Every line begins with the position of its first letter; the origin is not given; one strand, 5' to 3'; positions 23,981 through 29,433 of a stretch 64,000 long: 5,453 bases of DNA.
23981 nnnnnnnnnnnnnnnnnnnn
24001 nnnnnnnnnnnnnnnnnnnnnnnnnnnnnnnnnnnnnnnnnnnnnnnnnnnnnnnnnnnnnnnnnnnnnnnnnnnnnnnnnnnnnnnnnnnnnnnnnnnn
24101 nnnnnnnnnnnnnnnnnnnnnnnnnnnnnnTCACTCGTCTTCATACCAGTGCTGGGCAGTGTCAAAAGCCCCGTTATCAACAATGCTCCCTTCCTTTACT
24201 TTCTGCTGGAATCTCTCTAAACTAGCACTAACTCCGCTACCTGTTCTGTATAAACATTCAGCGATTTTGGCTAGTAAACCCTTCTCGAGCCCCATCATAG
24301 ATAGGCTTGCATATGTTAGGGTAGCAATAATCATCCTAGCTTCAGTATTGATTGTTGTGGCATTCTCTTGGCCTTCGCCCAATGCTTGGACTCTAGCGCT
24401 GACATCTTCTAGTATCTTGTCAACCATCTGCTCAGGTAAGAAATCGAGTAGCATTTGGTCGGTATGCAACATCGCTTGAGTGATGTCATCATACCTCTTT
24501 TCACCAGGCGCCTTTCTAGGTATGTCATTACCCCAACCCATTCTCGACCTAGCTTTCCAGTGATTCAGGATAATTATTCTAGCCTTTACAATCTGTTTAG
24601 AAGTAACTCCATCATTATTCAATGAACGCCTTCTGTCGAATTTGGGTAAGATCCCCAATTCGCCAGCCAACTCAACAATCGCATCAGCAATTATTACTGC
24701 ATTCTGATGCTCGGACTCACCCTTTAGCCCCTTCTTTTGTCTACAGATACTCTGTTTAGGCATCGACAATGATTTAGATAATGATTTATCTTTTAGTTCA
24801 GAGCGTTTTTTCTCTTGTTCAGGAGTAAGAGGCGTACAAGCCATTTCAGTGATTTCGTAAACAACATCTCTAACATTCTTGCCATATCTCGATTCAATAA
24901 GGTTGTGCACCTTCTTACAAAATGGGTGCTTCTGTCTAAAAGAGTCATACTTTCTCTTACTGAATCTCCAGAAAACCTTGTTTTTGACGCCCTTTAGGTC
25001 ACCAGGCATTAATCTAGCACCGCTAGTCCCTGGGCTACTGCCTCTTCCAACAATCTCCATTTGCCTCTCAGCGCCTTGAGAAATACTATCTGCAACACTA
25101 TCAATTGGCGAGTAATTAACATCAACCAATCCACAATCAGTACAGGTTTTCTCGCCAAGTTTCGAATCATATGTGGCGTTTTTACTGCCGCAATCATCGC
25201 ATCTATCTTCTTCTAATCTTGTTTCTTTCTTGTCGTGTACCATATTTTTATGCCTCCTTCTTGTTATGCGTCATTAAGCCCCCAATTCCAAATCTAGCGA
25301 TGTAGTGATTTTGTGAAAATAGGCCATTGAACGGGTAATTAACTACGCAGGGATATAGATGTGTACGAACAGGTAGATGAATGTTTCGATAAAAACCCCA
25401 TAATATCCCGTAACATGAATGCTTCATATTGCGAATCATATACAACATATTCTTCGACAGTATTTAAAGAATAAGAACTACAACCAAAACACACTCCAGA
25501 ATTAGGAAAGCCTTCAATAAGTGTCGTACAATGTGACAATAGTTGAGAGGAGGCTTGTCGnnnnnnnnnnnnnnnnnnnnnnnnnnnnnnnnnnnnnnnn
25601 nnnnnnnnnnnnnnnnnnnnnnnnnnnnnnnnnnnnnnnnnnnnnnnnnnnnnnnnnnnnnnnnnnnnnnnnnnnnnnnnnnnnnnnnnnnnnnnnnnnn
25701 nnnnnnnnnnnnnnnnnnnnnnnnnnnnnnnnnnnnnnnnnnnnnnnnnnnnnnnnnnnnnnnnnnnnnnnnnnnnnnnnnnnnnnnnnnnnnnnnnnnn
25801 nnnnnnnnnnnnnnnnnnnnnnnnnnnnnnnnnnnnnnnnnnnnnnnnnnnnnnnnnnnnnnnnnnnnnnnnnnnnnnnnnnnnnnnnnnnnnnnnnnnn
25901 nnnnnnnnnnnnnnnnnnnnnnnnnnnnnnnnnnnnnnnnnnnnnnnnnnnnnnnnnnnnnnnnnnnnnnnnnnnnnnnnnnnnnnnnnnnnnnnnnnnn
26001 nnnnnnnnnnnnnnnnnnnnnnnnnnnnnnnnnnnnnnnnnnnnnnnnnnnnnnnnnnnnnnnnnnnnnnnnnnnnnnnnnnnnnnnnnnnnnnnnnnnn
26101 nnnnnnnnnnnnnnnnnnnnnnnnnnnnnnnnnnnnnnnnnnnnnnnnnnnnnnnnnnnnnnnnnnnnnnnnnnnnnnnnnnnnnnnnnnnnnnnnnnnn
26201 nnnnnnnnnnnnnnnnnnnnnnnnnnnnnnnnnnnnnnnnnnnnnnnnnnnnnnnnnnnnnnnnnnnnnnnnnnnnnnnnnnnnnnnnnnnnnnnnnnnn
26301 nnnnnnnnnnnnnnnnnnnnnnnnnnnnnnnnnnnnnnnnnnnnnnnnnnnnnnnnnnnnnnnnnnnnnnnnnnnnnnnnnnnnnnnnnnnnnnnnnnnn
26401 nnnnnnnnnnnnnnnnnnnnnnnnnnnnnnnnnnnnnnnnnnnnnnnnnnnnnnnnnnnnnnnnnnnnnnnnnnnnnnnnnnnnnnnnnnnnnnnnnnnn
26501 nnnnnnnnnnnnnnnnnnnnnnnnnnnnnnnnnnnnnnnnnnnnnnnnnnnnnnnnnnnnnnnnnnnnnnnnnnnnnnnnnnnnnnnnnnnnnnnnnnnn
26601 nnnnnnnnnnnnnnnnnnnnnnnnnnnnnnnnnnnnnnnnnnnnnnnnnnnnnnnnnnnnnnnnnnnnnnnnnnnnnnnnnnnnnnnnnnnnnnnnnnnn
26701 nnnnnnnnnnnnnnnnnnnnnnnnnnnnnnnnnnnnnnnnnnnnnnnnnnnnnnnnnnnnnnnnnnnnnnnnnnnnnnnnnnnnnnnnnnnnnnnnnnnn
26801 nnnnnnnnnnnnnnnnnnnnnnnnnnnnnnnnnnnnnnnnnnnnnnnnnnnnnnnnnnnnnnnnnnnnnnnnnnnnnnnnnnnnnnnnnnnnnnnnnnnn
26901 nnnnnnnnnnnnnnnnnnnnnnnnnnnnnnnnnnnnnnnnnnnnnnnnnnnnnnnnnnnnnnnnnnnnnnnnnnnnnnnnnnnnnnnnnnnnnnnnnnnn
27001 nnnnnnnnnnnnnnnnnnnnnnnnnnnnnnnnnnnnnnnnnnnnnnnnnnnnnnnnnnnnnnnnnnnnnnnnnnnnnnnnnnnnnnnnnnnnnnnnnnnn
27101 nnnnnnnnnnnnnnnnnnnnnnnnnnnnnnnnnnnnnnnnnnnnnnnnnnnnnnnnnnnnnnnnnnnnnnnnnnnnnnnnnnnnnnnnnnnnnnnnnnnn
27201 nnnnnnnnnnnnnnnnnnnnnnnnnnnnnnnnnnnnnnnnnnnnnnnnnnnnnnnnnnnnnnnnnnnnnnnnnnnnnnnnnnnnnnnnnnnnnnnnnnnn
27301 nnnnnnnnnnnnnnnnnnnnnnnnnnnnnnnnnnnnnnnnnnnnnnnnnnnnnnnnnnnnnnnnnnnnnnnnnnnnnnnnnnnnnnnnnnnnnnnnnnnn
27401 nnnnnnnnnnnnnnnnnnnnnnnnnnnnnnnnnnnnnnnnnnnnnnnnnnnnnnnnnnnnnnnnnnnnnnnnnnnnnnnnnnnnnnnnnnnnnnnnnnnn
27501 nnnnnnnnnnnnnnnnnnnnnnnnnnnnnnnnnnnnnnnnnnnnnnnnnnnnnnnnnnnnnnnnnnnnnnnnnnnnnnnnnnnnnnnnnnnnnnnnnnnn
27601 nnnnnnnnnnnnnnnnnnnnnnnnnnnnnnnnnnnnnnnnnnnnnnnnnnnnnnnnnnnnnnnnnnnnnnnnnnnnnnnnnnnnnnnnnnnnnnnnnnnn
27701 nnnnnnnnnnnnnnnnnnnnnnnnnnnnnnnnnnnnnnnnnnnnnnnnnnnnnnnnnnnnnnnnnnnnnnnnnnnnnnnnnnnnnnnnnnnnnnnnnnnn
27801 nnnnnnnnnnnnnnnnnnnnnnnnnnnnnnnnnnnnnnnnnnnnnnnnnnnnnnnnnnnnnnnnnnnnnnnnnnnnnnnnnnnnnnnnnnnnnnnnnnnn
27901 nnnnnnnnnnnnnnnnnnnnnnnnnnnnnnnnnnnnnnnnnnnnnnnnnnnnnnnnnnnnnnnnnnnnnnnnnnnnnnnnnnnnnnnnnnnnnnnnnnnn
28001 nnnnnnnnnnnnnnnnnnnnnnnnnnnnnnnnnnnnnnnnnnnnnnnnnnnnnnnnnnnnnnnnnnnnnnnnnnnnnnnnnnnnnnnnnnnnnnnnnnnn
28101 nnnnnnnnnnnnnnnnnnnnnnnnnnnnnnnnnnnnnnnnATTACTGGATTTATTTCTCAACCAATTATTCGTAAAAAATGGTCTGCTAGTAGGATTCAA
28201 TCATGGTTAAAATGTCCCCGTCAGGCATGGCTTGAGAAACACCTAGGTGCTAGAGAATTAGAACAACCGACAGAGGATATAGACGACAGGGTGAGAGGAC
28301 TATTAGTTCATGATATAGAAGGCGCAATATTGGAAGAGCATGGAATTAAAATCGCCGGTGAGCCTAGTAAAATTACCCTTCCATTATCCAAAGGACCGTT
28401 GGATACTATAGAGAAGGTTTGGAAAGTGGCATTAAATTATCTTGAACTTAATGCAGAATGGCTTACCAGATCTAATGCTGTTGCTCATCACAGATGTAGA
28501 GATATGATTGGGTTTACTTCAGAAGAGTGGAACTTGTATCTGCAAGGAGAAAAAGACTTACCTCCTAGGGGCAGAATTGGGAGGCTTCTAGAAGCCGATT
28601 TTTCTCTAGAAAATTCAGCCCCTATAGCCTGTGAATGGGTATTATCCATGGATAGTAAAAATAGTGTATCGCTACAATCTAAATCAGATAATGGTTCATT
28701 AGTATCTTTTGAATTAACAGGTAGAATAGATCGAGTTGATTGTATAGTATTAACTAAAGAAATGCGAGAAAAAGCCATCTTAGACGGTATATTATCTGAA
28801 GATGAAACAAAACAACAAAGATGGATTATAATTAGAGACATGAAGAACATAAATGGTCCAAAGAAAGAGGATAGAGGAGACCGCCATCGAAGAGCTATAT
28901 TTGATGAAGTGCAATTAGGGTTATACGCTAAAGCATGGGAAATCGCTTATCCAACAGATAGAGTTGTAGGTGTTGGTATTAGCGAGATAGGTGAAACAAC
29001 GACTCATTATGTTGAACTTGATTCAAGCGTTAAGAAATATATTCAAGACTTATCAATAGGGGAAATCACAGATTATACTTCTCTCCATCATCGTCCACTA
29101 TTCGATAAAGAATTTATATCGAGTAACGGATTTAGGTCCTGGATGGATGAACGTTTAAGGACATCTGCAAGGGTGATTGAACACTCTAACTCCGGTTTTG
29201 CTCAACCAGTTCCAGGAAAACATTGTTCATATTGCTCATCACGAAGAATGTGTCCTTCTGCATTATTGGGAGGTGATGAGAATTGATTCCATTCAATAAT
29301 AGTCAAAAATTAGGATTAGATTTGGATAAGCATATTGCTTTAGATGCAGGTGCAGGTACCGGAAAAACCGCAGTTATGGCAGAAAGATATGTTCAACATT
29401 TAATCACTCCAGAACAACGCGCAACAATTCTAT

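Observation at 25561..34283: AddAB-type two-subunit helicase-nuclease in an archaeal genome, with Cys4 (Fe-S type) RecB nuclease modules on both subunits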

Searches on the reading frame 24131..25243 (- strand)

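Call 41: search_protein_families(library=pfam, proteins=[window:24131-25243:-], max_evalue=0.001)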
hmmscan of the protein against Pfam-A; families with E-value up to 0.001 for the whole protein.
window:24131-25243:- (370 aa): 1 family
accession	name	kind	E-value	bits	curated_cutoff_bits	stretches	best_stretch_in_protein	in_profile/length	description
PF08271.17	Zn_Ribbon_TF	-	1.8e-05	24.6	29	1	15-40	3-28/43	TFIIB zinc-binding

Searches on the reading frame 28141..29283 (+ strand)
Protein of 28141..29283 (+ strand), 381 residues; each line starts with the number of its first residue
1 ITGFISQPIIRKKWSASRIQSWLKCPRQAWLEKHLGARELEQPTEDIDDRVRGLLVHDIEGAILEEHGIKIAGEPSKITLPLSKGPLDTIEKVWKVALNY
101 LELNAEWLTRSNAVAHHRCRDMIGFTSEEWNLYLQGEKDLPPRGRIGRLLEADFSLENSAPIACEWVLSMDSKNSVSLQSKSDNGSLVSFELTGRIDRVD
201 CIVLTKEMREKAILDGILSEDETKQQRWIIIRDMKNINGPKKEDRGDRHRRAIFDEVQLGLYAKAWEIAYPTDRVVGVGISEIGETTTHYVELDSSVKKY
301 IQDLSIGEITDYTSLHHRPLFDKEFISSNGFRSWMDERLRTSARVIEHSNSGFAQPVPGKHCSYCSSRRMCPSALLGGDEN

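Call 45: search_solved_structures(query=window:28141-29283:+, max_evalue=10, show_alignments=5)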
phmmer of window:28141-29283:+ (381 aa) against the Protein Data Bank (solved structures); distinct sequences matched with E-value up to 10: 3.
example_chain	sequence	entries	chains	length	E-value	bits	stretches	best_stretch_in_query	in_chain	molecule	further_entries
9g6k_Ll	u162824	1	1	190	0.59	12.3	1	293-338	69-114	Large ribosomal subunit protein mL43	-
9i05_AB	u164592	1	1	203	0.66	12.2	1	293-338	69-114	Large ribosomal subunit protein mL43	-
2q3g_A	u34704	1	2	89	1.2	11.4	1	129-179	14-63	PDZ and LIM domain protein 7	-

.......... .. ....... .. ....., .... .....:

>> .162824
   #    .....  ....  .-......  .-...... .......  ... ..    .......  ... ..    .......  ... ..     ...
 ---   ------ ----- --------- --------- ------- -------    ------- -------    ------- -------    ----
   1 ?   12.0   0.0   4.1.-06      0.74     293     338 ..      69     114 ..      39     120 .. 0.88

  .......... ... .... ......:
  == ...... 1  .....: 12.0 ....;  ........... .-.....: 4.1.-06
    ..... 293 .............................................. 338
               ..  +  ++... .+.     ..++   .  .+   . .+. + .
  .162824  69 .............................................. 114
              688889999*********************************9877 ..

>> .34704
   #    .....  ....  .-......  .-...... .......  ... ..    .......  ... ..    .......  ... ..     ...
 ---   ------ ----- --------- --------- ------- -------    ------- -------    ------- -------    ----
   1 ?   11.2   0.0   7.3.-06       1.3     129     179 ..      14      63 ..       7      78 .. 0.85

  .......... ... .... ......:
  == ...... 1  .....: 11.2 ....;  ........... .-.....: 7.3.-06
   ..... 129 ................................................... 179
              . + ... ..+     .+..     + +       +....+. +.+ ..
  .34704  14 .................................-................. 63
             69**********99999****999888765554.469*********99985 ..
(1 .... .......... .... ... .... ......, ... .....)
